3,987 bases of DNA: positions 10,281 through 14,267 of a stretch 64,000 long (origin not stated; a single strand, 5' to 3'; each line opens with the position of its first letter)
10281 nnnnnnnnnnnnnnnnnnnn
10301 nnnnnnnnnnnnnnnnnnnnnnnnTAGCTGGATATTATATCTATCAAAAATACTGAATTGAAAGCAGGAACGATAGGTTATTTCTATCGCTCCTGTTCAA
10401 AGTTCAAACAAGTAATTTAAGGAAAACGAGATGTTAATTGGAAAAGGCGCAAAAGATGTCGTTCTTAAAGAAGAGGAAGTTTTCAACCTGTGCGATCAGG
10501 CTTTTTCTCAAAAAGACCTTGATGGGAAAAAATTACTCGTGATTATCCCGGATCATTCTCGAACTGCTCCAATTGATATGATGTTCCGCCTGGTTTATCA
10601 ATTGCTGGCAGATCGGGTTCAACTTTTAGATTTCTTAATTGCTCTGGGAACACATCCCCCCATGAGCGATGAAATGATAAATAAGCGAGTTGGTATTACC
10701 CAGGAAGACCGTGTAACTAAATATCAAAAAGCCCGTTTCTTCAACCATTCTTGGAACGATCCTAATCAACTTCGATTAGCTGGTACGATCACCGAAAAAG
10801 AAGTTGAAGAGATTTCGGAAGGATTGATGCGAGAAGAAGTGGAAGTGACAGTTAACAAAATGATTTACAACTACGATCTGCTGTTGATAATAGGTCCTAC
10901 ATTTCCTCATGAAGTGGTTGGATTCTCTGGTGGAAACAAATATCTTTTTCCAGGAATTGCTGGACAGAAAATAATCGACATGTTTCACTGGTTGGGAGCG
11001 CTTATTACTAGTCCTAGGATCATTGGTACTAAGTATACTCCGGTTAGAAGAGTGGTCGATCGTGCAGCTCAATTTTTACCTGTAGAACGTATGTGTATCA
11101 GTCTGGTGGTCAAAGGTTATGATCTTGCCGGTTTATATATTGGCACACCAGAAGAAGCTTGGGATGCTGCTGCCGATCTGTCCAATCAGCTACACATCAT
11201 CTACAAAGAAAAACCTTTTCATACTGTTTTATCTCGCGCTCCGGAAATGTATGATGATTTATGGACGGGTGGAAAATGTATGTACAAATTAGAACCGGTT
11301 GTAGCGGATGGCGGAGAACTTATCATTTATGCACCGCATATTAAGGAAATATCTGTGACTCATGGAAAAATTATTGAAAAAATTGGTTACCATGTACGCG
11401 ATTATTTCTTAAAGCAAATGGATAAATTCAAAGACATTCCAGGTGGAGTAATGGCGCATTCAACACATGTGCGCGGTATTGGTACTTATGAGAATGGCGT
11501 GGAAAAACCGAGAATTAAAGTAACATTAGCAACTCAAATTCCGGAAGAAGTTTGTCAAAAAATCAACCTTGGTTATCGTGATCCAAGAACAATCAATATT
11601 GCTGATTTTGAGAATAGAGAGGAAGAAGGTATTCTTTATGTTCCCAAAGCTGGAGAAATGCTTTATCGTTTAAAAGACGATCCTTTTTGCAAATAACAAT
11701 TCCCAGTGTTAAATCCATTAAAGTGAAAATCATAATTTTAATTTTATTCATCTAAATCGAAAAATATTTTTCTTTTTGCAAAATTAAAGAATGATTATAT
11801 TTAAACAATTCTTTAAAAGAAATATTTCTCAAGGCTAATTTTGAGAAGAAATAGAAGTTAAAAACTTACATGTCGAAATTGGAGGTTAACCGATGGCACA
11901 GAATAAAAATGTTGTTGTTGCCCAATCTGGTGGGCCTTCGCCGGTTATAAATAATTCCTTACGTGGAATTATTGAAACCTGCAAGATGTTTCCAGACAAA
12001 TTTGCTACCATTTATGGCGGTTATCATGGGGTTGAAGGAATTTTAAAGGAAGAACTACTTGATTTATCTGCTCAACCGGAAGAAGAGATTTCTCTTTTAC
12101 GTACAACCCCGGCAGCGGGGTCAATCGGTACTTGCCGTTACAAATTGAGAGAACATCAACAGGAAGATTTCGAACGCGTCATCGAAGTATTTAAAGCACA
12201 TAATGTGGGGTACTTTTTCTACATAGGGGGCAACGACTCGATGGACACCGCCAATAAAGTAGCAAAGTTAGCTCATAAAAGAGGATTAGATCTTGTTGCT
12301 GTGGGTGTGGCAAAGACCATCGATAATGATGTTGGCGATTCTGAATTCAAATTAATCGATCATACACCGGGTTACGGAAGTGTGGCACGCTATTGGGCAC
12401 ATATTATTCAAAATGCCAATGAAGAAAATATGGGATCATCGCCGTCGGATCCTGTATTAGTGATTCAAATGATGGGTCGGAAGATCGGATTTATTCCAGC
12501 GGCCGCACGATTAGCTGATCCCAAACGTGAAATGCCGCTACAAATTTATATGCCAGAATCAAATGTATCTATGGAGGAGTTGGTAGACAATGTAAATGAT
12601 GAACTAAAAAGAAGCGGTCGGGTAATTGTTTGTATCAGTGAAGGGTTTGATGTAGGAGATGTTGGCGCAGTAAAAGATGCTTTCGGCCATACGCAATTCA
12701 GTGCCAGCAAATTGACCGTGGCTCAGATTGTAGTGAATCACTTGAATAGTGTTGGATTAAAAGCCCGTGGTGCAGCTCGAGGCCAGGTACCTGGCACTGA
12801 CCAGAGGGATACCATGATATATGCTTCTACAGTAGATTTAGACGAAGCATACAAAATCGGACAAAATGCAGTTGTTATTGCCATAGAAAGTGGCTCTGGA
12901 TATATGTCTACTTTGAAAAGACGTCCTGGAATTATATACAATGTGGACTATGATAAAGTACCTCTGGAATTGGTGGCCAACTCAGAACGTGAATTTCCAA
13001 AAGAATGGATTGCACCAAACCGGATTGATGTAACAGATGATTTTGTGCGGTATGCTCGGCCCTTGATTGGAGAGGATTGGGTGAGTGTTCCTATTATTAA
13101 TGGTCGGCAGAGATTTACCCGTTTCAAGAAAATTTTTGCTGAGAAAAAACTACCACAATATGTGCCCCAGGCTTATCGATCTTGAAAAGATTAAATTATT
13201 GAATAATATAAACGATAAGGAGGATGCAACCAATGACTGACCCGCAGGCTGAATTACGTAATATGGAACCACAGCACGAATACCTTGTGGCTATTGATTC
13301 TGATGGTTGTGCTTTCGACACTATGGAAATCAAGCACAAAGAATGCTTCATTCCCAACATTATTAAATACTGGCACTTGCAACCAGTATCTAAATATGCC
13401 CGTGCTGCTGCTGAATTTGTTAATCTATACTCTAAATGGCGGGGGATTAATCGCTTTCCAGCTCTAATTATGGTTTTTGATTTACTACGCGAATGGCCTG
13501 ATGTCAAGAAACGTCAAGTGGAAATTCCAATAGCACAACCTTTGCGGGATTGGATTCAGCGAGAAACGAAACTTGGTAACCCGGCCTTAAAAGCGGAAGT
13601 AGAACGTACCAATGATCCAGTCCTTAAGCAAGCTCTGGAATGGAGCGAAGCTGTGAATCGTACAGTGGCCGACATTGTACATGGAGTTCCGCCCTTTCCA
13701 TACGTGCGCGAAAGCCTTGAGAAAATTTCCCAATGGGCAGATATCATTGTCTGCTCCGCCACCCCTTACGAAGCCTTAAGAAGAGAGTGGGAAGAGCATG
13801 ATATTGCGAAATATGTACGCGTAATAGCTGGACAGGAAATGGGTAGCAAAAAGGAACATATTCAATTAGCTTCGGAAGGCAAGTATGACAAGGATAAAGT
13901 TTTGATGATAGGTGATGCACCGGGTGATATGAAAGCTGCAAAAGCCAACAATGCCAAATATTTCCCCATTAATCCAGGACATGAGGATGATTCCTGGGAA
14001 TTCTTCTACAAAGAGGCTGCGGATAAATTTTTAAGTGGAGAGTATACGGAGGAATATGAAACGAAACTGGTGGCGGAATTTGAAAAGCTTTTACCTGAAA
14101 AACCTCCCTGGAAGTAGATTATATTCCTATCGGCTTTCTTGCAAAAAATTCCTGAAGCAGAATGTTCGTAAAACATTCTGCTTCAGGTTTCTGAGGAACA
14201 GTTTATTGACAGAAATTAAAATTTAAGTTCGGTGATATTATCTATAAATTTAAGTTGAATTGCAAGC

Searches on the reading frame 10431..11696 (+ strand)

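Call 3: search_protein_families(library=pfam, proteins=[window:10431-11696:+])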
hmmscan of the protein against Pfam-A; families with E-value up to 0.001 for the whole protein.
window:10431-11696:+ (421 aa): 1 family
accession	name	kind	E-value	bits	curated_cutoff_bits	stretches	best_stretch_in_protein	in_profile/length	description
PF09861.14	Lar_N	-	1.3e-19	70.7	23.3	1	31-188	53-194/204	Lactate racemase N-terminal domain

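Call 4: search_protein_families(library=ncbifam, proteins=[window:10431-11696:+])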
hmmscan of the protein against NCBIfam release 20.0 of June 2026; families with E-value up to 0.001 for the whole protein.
window:10431-11696:+ (421 aa): 6 families
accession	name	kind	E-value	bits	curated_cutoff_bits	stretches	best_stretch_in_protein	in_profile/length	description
NF052594.1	NPN_18_hexonate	equivalog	9.5e-56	189.2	500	1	11-404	4-392/411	nickel-dependent putative hexonate epimerase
NF052593.1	NPN_racem_MAR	equivalog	7.6e-22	77.5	500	1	32-301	58-312/415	nickel-dependent malate racemase, LarAH6 family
NF033504.2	Ni_dep_LarA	equivalog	1.4e-16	60.3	460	1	31-301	60-315/422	nickel-dependent lactate racemase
NF052595.1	NPN_LarAH5_MAR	equivalog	2.8e-15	56.2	462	1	27-412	52-413/415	nickel-dependent malate racemase, LarAH5 family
NF052525.1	NPN_LarAH10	equivalog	4e-11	42.3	540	1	32-189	60-202/426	NPN-dependent 2-hydroxyacid racemase, LarAH10 family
NF052592.1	LarAH_14_15_16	equivalog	0.0007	18.1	740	0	58-216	102-240/520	NPN-dependent hydroxyacid isomerase, LarAH14/15/16 family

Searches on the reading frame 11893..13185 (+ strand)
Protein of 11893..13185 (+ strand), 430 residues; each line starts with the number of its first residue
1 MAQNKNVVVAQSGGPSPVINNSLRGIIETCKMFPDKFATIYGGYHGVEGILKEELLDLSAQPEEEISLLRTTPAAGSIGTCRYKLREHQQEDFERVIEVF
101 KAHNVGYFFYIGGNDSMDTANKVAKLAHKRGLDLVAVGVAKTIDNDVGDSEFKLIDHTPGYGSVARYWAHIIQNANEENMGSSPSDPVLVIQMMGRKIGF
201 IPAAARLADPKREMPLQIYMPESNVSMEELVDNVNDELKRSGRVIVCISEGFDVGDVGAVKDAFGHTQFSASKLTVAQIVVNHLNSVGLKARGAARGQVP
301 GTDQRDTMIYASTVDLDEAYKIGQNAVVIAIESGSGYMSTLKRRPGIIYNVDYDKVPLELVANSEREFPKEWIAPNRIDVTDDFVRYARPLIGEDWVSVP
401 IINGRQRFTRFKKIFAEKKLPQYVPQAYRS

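Call 3: search_protein_families(library=pfam, proteins=[window:11893-13185:+])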
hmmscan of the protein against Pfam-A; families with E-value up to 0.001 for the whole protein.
window:11893-13185:+ (430 aa): 1 family
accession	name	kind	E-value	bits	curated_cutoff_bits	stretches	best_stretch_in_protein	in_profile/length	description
PF00365.25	PFK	-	4.7e-37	128.3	30.9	1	6-276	1-228/277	Phosphofructokinase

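Call 4: search_protein_families(library=ncbifam, proteins=[window:11893-13185:+])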
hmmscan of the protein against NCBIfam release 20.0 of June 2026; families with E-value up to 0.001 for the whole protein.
window:11893-13185:+ (430 aa): 11 families
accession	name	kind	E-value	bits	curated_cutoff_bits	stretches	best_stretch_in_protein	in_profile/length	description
NF010675.0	PRK14072.1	subfamily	5.7e-113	377.8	273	1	3-422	2-415/416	diphosphate--fructose-6-phosphate 1-phosphotransferase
NF005301.0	PRK06830.1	equivalog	8.1e-26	90.5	400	1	6-253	83-315/445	ATP-dependent 6-phosphofructokinase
TIGR02483.1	PFK_mixed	subfamily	2.1e-24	86.2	430.55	1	7-342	2-312/325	phosphofructokinase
NF002872.1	PRK03202.1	subfamily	7.6e-24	84.3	253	1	6-342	2-291/323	ATP-dependent 6-phosphofructokinase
NF005482.0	PRK07085.1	subfamily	1.6e-22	79.8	446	1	3-199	72-257/558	diphosphate--fructose-6-phosphate 1-phosphotransferase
TIGR02477.1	PFKA_PPi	equivalog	6.9e-20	71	587.95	1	5-207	68-259/539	diphosphate--fructose-6-phosphate 1-phosphotransferase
TIGR02482.1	PFKA_ATP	equivalog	1e-16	60.8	371.35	1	8-263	3-234/301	6-phosphofructokinase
NF005121.0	PRK06555.1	equivalog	2.8e-16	59.3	395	1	4-257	3-274/404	pyrophosphate--fructose-6-phosphate 1-phosphotransferase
NF041103.1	PFKA_PPi_Ttgales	equivalog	6.2e-14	51.9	550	1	10-201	4-181/407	diphosphate--fructose-6-phosphate 1-phosphotransferase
NF010674.0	PRK14071.1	equivalog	9e-11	41.3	544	1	1-276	1-265/360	ATP-dependent 6-phosphofructokinase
TIGR02478.1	6PF1K_euk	equivalog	1.2e-10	40.3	708.4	1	4-236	389-600/744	6-phosphofructokinase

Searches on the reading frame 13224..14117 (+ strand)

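Call 3: search_protein_families(library=pfam, proteins=[window:13224-14117:+])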
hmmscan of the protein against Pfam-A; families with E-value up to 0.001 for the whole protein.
window:13224-14117:+ (297 aa): 2 families
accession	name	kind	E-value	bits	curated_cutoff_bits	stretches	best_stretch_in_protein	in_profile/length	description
PF13419.12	HAD_2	-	3.4e-09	37.5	23.8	1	141-246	66-175/178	Haloacid dehalogenase-like hydrolase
PF00702.32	Hydrolase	-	4.9e-05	24.2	26.4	1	102-241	53-189/191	haloacid dehalogenase-like hydrolase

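Call 4: search_protein_families(library=ncbifam, proteins=[window:13224-14117:+])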
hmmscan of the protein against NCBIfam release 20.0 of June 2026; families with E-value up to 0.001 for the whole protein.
window:13224-14117:+ (297 aa): 1 family
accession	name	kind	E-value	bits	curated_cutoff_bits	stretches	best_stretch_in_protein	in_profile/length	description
NF009695.0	PRK13222.1-2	equivalog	0.00016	21.3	225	1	154-253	92-197/226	phosphoglycolate phosphatase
